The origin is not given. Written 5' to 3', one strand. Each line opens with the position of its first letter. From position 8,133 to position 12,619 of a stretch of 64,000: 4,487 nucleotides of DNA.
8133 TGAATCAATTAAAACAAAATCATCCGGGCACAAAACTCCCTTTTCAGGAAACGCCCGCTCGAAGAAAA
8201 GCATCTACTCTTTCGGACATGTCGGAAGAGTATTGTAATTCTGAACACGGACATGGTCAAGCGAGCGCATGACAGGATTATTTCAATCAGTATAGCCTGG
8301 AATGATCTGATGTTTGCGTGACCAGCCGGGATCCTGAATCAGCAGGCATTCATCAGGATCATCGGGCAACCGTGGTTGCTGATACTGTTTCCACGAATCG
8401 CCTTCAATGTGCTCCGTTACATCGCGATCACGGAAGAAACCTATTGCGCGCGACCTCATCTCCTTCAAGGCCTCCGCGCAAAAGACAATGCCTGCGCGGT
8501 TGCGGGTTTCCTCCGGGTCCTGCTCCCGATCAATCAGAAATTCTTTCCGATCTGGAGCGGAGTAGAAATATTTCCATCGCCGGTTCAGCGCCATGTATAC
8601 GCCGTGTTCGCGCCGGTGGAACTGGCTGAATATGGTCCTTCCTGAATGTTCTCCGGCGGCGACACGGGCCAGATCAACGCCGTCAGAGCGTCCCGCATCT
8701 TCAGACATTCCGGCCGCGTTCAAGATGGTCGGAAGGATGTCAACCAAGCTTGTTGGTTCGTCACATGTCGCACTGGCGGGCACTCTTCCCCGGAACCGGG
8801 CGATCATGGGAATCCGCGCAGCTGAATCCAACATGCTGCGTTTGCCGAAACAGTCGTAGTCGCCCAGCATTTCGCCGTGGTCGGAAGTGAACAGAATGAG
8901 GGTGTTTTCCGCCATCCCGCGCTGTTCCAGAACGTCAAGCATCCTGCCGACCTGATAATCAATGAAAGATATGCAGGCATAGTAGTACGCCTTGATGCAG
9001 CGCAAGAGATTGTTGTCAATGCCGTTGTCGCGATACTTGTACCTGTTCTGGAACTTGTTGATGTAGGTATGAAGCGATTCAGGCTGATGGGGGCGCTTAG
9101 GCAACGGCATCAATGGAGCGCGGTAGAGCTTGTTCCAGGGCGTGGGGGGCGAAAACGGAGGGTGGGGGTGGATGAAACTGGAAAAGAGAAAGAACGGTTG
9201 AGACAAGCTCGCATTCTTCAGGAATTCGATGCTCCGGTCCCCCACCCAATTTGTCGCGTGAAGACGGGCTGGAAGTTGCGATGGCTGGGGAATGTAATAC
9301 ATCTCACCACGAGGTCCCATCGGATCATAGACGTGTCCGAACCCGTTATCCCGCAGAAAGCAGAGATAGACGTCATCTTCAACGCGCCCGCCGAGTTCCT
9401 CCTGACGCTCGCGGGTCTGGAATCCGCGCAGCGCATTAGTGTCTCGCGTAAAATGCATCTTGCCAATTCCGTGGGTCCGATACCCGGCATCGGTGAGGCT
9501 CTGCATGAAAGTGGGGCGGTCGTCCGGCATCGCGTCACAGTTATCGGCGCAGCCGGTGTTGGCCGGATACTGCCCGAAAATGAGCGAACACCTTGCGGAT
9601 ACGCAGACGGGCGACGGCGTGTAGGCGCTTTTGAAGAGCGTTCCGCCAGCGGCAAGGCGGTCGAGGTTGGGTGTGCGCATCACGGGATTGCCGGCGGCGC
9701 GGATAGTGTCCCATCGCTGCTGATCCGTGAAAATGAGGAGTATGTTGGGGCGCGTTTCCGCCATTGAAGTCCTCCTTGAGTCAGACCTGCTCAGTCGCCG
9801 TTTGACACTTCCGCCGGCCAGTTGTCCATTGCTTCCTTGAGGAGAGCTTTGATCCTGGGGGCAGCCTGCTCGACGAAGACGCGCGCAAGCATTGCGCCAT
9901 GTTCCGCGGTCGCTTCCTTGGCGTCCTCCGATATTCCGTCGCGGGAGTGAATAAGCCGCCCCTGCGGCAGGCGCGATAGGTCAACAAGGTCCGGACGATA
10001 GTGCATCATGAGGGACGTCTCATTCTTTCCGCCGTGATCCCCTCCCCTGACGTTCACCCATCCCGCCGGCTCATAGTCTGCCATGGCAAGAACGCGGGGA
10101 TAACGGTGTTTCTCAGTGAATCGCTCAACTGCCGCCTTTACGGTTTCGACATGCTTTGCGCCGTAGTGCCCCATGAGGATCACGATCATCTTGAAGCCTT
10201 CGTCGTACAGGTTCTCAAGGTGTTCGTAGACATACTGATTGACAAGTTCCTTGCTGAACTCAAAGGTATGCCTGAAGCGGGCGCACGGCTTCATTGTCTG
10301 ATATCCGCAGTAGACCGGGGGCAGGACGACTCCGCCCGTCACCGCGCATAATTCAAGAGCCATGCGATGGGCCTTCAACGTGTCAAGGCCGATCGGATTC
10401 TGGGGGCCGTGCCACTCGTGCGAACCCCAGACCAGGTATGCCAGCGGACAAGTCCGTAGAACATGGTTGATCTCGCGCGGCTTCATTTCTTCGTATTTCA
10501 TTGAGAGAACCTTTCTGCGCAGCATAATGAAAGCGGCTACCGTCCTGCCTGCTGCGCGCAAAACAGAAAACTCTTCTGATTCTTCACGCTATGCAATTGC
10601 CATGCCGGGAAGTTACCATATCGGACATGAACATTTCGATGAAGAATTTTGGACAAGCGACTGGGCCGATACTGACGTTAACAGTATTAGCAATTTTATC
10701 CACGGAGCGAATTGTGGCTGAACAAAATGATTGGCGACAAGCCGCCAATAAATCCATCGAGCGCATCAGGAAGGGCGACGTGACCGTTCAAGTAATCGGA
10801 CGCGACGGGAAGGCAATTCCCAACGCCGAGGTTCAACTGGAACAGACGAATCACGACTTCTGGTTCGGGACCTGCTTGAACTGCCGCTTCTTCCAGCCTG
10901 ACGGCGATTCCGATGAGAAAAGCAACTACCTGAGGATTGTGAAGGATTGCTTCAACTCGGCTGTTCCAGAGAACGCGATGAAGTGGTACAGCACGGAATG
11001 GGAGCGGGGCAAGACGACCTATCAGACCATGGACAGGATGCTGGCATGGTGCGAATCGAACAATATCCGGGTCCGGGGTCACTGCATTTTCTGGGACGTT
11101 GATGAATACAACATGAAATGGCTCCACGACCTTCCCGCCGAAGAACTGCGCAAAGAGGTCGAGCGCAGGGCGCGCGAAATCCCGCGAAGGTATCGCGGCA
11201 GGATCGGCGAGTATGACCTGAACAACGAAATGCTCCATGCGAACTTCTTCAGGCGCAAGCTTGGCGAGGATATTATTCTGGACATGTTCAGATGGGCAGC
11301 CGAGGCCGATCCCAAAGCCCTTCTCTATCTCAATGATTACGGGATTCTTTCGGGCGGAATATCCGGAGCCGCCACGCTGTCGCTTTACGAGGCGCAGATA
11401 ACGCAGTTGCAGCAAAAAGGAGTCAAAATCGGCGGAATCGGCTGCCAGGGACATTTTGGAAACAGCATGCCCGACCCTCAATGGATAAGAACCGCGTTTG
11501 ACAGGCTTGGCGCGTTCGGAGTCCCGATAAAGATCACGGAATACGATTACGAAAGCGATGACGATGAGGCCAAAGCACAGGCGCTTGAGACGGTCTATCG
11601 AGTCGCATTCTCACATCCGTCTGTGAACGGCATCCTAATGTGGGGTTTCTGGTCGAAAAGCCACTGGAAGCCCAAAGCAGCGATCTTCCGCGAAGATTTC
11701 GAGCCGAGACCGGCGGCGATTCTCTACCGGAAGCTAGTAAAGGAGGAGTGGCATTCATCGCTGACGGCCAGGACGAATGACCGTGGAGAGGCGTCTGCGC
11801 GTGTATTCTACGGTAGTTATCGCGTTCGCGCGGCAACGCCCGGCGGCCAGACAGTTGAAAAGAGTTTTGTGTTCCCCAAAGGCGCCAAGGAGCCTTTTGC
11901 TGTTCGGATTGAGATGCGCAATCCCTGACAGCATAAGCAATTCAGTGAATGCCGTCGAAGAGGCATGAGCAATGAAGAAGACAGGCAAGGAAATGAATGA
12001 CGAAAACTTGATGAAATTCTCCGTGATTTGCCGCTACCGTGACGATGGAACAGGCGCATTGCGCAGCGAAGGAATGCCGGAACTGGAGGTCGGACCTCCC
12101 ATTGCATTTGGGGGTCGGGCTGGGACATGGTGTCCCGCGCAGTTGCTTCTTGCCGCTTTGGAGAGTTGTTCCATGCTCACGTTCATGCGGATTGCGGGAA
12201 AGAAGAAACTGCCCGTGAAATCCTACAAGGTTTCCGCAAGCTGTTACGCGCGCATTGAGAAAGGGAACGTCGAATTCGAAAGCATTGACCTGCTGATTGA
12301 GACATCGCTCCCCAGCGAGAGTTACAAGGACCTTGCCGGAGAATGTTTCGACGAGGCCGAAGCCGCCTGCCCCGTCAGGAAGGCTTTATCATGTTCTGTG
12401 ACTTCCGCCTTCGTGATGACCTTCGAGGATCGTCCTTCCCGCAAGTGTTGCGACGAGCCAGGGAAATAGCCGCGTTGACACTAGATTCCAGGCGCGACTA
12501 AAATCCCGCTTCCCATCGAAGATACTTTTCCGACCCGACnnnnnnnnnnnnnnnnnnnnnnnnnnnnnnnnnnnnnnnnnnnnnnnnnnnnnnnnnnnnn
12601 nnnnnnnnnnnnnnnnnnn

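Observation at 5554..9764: Ser/Thr kinase with two zinc ribbons, TPRs and a C-terminal FGE-type domain, next to a sulfatase with a non-canonical C-V-S-A-R maturation motif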

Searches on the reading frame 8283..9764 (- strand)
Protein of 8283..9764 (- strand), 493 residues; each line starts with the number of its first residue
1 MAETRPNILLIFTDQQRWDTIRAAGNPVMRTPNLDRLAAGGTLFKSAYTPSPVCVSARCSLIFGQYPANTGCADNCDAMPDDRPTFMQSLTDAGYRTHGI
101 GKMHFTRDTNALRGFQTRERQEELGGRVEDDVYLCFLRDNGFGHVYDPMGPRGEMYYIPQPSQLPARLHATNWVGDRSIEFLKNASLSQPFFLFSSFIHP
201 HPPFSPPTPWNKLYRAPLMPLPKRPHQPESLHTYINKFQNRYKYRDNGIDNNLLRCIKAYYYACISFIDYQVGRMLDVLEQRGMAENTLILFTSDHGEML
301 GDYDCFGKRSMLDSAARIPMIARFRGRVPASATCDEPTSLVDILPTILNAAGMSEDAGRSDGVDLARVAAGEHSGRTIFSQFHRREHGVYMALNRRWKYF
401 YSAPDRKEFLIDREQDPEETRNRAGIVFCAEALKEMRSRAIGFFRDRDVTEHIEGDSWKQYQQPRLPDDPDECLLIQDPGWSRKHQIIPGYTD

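Call 6: search_protein_families(library=pfam, proteins=[window:8283-9764:-], max_evalue=0.001)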
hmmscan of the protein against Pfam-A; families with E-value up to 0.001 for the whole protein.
window:8283-9764:- (493 aa): 3 families
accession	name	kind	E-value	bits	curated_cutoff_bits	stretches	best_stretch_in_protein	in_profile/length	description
PF00884.28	Sulfatase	-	1.9e-48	165.8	25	1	6-353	1-301/301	Sulfatase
PF01663.27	Phosphodiest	-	2e-09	38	23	0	9-92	2-83/342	Type I phosphodiesterase / nucleotide pyrophosphatase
PF16347.10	SGSH_C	-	3.6e-09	37.4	29.3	1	301-435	1-143/154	N-sulphoglucosamine sulphohydrolase, C-terminal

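Call 8: search_solved_structures(query=window:8283-9764:-, show_alignments=4, max_evalue=0.00001)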
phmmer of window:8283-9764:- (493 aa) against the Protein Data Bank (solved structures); distinct sequences matched with E-value up to 0.00001: 83 (the best 60 are shown).
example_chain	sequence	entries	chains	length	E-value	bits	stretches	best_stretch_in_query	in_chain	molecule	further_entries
7oz8_AAA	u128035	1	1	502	1.5e-55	192.2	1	3-447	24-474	Choline-sulfatase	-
6fny_A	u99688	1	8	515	6.3e-44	153.8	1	5-424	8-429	Choline-sulfatase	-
7pth_A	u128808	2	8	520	7.8e-42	146.9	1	3-424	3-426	Choline sulfatase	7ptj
6g5z_A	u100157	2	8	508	1.5e-41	146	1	5-424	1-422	Choline-sulfatase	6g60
9koq_A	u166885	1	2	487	5.6e-39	137.5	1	2-448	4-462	Sulfatase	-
9ihk_D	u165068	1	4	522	1.8e-37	132.6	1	25-423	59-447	Sulfatase_S1_30A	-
4upl_A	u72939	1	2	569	9.1e-37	130.2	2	161-438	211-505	SULFATASE FAMILY PROTEIN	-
4upi_A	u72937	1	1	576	2.3e-36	128.9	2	157-353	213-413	SULFATASE FAMILY PROTEIN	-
2w8s_A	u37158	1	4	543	9e-36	126.9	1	3-365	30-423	PHOSPHONATE MONOESTER HYDROLASE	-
6hhm_A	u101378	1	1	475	1.8e-34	122.7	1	3-368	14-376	Arylsulfatase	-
5g2v_A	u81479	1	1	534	2.3e-34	122.3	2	261-436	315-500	N-ACETYLGLUCOSAMINE-6-SULFATASE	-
2vqr_A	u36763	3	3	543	4.3e-34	121.4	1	5-353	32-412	PUTATIVE SULFATASE | Multifunctional alkaline phosphatase superfamily protein pRL90232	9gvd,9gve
4uph_A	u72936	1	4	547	3.8e-33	118.3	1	4-375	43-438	SULFATASE (SULFURIC ESTER HYDROLASE) PROTEIN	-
6hr5_A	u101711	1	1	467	1.1e-32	116.8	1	4-437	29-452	Alpha-L-rhamnosidase/sulfatase (GH78)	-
7stt_A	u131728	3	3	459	1.3e-32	116.6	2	4-115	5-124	N-acetylgalactosamine-6-sulfatase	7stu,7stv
4upk_A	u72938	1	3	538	4.4e-31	111.5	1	5-372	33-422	PHOSPHONATE MONOESTER HYDROLASE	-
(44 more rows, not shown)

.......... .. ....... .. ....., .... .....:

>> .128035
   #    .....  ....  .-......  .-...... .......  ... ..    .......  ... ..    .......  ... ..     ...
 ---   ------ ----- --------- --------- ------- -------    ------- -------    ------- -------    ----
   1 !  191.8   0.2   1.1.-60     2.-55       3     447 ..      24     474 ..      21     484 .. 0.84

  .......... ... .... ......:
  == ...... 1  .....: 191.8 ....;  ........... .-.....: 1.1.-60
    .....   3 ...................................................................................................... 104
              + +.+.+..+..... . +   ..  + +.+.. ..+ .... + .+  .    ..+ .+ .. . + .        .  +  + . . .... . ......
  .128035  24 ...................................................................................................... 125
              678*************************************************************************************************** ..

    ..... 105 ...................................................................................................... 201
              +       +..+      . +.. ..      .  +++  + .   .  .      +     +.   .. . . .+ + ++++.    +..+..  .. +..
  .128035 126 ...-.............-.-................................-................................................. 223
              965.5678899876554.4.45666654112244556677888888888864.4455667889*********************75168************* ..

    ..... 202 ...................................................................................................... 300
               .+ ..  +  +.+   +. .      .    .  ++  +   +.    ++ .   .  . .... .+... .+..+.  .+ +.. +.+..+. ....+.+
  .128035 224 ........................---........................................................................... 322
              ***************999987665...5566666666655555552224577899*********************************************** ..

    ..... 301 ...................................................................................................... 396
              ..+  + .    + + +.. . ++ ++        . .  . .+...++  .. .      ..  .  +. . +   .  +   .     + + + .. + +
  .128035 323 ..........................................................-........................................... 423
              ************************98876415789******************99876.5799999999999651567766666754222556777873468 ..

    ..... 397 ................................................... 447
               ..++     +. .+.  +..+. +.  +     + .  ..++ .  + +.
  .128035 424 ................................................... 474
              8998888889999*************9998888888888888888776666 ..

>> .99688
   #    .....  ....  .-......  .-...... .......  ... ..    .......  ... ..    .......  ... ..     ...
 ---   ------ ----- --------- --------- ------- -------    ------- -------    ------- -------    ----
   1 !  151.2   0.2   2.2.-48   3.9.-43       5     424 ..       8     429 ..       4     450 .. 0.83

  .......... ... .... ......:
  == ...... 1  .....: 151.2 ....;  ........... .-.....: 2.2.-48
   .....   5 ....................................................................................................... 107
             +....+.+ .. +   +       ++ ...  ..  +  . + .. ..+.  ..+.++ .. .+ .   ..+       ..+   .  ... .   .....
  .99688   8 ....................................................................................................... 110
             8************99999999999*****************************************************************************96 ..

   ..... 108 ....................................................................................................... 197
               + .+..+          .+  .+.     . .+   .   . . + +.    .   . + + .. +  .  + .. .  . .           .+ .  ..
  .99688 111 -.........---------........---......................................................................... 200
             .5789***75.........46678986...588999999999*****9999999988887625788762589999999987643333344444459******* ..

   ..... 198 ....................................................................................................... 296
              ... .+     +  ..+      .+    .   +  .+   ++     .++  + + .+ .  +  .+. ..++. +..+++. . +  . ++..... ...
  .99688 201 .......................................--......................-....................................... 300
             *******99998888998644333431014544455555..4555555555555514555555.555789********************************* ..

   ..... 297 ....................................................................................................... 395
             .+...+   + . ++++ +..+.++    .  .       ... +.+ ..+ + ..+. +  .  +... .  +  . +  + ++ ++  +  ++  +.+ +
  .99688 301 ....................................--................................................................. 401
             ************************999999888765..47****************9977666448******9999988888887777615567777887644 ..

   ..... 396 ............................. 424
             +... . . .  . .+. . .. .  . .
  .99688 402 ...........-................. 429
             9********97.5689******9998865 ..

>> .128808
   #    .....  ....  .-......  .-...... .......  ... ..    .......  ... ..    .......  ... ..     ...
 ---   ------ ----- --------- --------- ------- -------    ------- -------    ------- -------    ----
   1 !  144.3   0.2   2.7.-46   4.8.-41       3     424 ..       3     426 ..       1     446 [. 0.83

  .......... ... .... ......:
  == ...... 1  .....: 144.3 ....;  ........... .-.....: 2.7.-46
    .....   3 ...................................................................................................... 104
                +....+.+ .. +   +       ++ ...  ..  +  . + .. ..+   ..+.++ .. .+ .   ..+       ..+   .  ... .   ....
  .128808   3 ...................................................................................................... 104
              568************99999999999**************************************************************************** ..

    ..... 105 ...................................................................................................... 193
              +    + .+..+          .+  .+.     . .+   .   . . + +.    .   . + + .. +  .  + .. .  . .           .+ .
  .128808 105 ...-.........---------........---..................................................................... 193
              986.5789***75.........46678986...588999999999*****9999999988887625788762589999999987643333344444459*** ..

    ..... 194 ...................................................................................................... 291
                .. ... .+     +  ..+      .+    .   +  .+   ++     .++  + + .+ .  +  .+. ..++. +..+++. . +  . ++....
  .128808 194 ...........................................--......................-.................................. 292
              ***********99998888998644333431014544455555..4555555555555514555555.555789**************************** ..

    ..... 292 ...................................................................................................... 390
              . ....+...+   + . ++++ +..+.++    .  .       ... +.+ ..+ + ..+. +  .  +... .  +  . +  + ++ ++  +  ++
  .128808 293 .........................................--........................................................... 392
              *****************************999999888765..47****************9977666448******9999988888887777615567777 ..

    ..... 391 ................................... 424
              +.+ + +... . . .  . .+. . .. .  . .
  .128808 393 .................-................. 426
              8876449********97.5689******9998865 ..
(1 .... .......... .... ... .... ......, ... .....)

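Call 9: search_protein_families(library=ncbifam, proteins=[window:8283-9764:-], max_evalue=0.01)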
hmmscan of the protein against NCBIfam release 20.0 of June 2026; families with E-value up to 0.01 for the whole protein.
window:8283-9764:- (493 aa): 14 families
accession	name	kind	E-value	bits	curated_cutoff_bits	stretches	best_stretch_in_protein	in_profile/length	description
NF010322.0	PRK13759.1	equivalog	1e-87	294.7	481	1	3-448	4-461/486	arylsulfatase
TIGR03417.1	chol_sulfatase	equivalog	3.3e-68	230.8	433.45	2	188-440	182-436/500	choline-sulfatase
NF045661.1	HdlasePehA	equivalog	1.6e-54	185.4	900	1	5-369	2-392/506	phosphoric/sulfuric ester hydrolase PehA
NF052527.1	Mn_arylsulf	exception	2.1e-46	158.8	850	1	5-448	1-456/479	manganese-dependent arylsulfatase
NF038075.1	fam_STM4013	hypoth_equivalog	2.6e-07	30.4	250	1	263-320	202-256/261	STM4013/SEN3800 family hydrolase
NF033862.2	polymyxin_MCR10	exception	0.00053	18.8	1250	1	251-305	406-460/539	MCR-10 family phosphoethanolamine--lipid A transferase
NF053859.1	polymyxin_MCR13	exception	0.00064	18.7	1250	1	255-305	410-460/541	MCR-13 family phosphoethanolamine--lipid A transferase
NF047438.1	polymyxin_MCR12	exception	0.00091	17.7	1200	1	254-305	416-467/548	MCR-12 family phosphoethanolamine--lipid A transferase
NF038282.1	LapC_YejM_PbgA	exception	0.00096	17.6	825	1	260-349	413-498/584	LPS biosynthesis-modulating metalloenzyme YejM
NF028537.1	P_eth_NH2_trans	domain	0.0019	16.8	500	1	233-304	380-456/527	phosphoethanolamine--lipid A transferase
NF033409.0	poly_MCR3_broad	equivalog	0.0033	16.1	1075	1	249-305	400-456/535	MCR-3-related phosphoethanolamine--lipid A transferase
NF033836.1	polymyxin_MCR9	exception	0.0043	15.8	1240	1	255-305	410-460/539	MCR-9 family phosphoethanolamine--lipid A transferase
NF008619.0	PRK11598.1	equivalog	0.0055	15.2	660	1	258-303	418-463/546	phosphoethanolamine transferase EptA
NF007160.0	PRK09598.1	equivalog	0.0086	14.4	561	0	261-304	406-447/523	phosphoethanolamine--lipid A transferase EptA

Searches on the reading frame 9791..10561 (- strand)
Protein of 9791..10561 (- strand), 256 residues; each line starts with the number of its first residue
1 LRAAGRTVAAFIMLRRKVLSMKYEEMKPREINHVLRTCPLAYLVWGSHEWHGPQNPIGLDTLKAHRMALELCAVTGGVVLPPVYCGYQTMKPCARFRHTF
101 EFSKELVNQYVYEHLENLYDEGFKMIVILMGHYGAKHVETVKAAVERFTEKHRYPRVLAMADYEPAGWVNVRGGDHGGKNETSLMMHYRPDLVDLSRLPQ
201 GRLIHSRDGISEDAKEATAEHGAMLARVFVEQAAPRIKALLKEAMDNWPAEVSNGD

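Call 6: search_protein_families(library=pfam, proteins=[window:9791-10561:-], max_evalue=0.001)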
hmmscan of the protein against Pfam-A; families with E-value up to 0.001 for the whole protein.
window:9791-10561:- (256 aa): 1 family
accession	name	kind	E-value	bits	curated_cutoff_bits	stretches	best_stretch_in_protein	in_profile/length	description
PF02633.19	Creatininase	-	1.4e-38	133.1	31.3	1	24-234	1-235/238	Creatinine amidohydrolase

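Call 81: search_protein_families(library=padloc, proteins=[window:9791-10561:-], max_evalue=0.001)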
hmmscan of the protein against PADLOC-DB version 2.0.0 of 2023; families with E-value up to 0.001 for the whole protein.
window:9791-10561:- (256 aa): 0 families

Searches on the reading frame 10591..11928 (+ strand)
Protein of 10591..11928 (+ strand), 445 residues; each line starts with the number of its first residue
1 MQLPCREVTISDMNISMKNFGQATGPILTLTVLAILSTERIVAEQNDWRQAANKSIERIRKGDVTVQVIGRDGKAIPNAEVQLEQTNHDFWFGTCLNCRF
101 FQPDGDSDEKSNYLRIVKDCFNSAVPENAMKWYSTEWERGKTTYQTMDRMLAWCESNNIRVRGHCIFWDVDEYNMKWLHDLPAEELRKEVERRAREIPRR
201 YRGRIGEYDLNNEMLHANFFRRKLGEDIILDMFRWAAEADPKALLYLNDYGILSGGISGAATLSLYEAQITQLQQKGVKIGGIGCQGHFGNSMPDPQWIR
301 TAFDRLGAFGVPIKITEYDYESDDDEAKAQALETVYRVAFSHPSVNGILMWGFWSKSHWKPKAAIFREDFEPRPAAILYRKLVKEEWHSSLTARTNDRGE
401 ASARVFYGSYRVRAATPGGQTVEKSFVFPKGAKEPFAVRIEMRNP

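Call 6: search_protein_families(library=pfam, proteins=[window:10591-11928:+], max_evalue=0.001)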
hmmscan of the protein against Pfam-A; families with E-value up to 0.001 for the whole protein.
window:10591-11928:+ (445 aa): 2 families
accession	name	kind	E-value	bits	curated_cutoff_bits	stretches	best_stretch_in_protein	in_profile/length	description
PF00331.26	Glyco_hydro_10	-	2.4e-51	175.2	22.1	1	107-375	22-304/311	Glycosyl hydrolase family 10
PF13620.12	CarboxypepD_reg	-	3.8e-05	24.4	32.3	0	390-435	29-76/82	Carboxypeptidase regulatory-like domain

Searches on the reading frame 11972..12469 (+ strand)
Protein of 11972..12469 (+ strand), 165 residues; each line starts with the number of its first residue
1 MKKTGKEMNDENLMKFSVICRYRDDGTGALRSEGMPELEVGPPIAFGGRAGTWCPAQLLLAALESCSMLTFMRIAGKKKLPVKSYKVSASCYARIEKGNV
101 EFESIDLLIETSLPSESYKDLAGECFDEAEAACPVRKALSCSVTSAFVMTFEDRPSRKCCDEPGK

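Call 23: search_protein_families(library=pfam, proteins=[window:11972-12469:+], max_evalue=0.00001)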
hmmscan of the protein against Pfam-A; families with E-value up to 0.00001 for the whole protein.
window:11972-12469:+ (165 aa): 1 family
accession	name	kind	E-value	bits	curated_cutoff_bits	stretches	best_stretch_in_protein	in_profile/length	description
PF02566.24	OsmC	-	2.9e-13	50.5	27.5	1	52-144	5-96/100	OsmC-like protein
